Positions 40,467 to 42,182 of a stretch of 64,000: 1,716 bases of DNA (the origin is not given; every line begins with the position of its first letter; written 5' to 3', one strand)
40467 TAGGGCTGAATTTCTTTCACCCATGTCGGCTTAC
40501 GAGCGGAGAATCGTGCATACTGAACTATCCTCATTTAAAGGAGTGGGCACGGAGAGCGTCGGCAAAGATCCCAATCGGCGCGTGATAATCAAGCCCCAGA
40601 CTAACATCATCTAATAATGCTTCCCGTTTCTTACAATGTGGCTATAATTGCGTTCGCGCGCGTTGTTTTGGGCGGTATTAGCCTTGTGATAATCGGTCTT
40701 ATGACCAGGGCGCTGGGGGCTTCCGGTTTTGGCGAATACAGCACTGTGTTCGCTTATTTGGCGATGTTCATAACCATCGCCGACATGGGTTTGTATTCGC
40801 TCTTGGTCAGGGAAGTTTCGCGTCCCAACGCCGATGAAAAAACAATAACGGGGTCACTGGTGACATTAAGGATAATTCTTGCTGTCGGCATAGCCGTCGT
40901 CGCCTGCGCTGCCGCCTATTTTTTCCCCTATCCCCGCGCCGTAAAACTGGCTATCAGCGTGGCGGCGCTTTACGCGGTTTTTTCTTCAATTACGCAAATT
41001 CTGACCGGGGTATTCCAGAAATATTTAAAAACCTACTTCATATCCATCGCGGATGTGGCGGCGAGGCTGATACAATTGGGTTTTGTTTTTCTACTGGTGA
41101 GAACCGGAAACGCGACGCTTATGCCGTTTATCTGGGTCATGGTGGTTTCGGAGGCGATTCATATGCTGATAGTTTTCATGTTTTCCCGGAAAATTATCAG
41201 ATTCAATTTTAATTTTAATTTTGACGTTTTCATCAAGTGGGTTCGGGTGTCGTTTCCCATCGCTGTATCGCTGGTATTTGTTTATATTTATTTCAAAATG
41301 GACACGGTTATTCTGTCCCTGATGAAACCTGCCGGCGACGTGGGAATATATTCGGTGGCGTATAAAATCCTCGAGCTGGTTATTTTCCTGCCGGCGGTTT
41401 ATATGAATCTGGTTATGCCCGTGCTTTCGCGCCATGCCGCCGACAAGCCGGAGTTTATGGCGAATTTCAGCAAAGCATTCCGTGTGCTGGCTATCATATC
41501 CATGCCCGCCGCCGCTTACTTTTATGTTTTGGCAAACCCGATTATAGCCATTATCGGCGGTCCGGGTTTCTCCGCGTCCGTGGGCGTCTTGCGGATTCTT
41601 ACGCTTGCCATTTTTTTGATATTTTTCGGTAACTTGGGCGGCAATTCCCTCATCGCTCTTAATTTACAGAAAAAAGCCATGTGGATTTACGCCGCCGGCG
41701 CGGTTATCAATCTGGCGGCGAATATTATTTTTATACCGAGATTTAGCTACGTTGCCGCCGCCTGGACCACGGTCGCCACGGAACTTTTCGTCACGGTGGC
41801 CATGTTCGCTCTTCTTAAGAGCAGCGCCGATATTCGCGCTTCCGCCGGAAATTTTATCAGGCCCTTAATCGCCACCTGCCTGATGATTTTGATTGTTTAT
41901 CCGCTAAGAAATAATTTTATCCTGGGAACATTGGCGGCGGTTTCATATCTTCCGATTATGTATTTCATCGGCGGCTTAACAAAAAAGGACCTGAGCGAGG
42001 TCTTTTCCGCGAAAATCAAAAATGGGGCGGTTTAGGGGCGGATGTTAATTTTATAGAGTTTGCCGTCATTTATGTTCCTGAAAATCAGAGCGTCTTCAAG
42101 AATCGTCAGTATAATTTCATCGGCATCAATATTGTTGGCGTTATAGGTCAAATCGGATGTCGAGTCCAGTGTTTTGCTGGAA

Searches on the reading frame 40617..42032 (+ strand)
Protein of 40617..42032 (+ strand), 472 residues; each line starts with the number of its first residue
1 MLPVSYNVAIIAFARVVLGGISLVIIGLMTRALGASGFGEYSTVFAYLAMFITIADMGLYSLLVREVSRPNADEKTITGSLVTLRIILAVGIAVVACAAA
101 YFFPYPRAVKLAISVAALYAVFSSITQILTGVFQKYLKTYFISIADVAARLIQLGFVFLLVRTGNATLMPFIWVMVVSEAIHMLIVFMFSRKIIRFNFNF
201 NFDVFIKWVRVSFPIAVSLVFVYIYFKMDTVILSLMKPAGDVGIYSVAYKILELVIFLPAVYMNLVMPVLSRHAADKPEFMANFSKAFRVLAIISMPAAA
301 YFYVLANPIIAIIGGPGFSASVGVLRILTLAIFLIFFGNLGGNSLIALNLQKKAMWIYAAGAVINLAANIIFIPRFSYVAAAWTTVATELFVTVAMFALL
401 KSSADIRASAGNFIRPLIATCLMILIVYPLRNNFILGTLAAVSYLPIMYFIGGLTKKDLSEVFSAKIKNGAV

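Call 47: search_protein_families(library=pfam, proteins=[window:40617-42032:+], max_evalue=0.001)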
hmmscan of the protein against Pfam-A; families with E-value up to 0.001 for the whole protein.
window:40617-42032:+ (472 aa): 2 families
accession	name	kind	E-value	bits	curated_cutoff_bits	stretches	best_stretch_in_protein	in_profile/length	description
PF01943.22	Polysacc_synt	-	2.3e-30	106.4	28.2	1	7-272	4-272/274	Polysaccharide biosynthesis protein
PF13440.11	Polysacc_synt_3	-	2.2e-26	93.2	23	1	28-318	1-288/293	Polysaccharide biosynthesis protein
